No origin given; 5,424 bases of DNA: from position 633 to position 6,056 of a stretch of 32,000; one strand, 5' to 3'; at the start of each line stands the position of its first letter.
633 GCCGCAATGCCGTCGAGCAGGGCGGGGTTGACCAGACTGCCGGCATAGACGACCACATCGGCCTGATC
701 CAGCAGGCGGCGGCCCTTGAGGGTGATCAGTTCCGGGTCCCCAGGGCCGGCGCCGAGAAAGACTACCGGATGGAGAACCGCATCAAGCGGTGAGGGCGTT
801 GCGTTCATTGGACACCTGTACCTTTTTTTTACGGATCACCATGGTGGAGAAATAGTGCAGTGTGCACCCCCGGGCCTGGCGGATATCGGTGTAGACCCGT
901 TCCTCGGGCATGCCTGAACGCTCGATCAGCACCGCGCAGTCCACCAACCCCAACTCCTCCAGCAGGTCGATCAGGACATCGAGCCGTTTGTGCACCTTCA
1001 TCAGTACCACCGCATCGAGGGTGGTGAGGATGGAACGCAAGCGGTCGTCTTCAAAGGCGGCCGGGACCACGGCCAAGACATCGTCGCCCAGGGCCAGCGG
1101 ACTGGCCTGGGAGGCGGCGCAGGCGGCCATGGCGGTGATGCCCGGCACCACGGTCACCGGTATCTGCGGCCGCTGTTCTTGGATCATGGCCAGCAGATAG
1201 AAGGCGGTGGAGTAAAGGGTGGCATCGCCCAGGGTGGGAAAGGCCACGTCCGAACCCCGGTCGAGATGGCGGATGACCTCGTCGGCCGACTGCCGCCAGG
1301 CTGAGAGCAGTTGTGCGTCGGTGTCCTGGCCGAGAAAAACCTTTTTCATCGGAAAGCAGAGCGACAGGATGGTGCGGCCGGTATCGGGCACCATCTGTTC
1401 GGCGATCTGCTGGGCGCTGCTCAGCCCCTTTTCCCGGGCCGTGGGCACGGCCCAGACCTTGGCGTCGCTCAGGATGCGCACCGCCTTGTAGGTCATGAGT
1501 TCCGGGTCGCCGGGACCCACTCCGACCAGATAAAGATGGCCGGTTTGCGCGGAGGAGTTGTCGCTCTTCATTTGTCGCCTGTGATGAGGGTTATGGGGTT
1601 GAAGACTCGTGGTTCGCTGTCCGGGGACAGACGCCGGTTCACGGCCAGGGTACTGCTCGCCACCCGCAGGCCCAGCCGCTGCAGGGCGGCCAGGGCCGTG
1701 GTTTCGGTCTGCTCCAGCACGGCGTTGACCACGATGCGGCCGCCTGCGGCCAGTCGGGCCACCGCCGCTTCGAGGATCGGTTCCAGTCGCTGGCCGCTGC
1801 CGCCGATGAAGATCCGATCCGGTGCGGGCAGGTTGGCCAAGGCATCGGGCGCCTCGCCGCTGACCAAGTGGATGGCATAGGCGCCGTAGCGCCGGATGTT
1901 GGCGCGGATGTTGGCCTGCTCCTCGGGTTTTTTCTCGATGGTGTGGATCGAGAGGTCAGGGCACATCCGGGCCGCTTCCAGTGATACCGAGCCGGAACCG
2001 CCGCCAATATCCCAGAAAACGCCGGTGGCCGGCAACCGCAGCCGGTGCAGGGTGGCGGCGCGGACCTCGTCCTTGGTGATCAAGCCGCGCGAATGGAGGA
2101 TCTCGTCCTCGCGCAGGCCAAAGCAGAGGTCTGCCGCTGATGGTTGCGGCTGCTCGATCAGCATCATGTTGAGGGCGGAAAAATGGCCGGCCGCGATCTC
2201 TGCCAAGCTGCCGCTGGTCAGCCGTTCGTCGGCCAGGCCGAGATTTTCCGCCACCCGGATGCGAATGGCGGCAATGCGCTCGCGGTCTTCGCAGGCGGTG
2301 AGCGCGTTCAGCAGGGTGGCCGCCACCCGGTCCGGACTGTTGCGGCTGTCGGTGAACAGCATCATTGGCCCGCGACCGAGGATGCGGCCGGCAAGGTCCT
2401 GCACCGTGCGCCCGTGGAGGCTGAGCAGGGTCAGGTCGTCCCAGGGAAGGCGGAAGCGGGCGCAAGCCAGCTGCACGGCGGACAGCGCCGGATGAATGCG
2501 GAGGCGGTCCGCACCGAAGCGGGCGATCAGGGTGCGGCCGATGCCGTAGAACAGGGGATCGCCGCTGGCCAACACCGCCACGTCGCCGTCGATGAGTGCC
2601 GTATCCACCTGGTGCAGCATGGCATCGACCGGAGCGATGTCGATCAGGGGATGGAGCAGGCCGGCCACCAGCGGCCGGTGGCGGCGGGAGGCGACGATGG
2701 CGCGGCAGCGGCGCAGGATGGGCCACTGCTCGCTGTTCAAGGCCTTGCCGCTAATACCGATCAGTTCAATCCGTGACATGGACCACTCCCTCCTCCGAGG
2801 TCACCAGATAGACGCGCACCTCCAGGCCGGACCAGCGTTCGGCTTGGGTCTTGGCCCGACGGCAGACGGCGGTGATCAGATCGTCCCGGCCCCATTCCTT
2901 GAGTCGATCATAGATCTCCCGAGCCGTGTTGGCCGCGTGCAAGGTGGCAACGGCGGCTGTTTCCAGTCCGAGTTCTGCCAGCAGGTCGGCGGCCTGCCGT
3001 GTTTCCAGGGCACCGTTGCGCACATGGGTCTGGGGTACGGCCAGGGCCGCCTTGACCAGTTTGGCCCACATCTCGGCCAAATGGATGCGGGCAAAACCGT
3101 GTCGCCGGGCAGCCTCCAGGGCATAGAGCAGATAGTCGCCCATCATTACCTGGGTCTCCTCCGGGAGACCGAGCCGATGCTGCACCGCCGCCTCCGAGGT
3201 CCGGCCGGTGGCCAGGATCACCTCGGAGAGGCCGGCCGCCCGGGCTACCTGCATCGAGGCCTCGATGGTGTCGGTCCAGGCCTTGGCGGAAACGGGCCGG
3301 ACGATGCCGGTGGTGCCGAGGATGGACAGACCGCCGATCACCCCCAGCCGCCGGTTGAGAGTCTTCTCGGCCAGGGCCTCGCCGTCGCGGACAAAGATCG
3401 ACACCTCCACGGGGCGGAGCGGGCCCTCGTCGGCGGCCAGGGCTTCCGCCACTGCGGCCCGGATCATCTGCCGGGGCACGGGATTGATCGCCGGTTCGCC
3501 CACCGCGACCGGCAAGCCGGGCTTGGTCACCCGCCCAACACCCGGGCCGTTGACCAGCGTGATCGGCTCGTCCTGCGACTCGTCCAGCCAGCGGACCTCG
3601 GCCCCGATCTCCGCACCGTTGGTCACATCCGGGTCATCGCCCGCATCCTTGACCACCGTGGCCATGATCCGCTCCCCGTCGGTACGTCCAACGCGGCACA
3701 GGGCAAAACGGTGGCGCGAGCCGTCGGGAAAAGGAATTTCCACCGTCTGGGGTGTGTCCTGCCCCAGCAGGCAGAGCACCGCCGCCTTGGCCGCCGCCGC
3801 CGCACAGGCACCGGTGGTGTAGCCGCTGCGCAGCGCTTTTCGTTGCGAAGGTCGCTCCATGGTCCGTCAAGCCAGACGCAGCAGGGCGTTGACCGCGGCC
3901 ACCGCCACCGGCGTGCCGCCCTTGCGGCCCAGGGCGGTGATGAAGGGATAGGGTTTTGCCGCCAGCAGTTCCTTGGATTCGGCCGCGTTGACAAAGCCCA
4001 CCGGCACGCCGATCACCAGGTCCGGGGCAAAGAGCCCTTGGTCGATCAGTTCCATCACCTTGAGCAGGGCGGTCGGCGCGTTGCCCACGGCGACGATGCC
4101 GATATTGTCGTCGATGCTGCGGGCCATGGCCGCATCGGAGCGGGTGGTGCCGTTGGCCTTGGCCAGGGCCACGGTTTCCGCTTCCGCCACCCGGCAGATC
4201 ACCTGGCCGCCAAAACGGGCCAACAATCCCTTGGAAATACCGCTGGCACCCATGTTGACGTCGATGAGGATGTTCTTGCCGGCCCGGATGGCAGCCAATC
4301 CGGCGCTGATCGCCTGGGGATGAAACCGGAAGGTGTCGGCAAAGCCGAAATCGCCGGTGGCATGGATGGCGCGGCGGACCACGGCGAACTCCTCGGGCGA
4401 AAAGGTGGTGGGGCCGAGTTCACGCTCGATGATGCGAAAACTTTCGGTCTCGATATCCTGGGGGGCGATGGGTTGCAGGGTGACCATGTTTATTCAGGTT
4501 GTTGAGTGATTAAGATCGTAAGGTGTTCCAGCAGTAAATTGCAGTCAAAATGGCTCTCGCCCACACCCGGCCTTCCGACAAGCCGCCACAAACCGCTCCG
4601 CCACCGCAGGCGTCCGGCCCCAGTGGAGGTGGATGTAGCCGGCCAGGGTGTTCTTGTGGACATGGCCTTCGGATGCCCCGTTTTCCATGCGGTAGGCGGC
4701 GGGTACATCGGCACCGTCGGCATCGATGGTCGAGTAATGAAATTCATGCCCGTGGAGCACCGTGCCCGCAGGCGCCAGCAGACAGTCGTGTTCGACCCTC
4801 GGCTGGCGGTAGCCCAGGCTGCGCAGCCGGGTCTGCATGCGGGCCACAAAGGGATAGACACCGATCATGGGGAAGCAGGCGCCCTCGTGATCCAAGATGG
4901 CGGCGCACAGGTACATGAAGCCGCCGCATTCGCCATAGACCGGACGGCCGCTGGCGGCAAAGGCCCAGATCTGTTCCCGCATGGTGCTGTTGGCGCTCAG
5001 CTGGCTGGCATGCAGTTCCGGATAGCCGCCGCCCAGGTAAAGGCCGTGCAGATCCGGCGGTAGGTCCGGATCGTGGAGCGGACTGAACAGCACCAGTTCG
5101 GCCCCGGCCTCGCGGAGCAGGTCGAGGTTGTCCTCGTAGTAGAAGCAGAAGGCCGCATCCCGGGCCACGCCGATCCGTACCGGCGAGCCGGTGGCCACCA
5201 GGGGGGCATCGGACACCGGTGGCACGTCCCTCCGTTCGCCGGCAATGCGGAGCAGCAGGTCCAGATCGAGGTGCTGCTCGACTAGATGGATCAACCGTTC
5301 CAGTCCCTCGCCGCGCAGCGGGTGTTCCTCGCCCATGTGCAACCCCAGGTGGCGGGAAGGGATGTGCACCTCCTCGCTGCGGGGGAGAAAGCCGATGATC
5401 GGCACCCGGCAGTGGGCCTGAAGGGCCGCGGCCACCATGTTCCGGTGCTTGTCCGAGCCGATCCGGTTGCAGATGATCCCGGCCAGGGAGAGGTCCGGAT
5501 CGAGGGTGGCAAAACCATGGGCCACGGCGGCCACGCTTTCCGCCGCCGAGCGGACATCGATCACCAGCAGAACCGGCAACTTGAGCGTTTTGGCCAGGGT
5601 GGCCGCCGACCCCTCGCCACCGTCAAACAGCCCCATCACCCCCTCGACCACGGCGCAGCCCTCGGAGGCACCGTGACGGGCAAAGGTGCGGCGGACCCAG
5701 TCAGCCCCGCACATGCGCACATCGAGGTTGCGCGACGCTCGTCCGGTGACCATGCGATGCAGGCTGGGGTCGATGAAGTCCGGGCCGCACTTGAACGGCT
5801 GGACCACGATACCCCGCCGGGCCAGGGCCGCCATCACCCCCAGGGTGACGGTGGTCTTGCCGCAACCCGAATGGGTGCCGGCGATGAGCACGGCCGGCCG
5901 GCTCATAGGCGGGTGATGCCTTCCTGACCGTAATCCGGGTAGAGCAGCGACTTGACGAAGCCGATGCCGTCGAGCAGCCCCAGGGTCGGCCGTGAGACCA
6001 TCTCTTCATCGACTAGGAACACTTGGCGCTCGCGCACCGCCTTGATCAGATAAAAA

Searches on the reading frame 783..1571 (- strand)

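Call 66: search_protein_families(library=pfam, proteins=[window:783-1571:-], max_evalue=0.00001)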
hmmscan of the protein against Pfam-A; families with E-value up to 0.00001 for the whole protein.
window:783-1571:- (262 aa): 1 family
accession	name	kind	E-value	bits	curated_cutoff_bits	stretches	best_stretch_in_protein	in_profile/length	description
PF00590.25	TP_methylase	-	1.7e-43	149.5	27.8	1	12-229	1-207/212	Tetrapyrrole (Corrin/Porphyrin) Methylases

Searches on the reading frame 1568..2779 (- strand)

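Call 66: search_protein_families(library=pfam, proteins=[window:1568-2779:-], max_evalue=0.00001)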
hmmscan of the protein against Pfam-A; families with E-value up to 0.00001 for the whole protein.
window:1568-2779:- (403 aa): 1 family
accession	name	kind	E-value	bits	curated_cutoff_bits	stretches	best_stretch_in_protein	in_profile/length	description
PF00590.25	TP_methylase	-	4.7e-17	63.1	27.8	1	51-196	64-212/212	Tetrapyrrole (Corrin/Porphyrin) Methylases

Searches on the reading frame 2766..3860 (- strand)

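Call 66: search_protein_families(library=pfam, proteins=[window:2766-3860:-], max_evalue=0.00001)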
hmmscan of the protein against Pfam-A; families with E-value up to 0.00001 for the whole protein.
window:2766-3860:- (364 aa): 1 family
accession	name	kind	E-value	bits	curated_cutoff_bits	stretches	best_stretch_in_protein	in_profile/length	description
PF01888.22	CbiD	-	4.1e-91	305.2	25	1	10-272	1-252/254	CbiD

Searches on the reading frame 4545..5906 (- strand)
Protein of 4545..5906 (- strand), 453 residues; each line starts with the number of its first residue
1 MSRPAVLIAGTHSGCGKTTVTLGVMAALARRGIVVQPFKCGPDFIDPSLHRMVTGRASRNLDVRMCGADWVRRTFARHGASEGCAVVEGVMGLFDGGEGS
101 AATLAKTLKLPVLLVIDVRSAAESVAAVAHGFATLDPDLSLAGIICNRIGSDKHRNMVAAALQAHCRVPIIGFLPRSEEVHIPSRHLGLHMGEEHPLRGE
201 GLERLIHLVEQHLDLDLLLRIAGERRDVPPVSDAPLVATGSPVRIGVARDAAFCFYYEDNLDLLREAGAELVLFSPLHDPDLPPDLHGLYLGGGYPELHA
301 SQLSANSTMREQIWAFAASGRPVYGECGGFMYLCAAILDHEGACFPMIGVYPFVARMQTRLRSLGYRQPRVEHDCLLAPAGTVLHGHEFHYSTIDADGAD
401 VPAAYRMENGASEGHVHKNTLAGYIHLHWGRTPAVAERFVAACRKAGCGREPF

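Call 66: search_protein_families(library=pfam, proteins=[window:4545-5906:-], max_evalue=0.00001)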
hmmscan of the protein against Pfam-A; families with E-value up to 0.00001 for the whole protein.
window:4545-5906:- (453 aa): 3 families
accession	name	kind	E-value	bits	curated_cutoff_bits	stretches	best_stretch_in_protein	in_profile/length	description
PF07685.20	GATase_3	-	1.2e-40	139.7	27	1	244-431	1-193/196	CobB/CobQ-like glutamine amidotransferase domain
PF01656.29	CbiA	-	2.2e-20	73.3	25.4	1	7-186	2-122/125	CobQ/CobB/MinD/ParA nucleotide binding domain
PF13500.12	AAA_26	-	1.9e-11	44.6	27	0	86-181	103-195/198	AAA domain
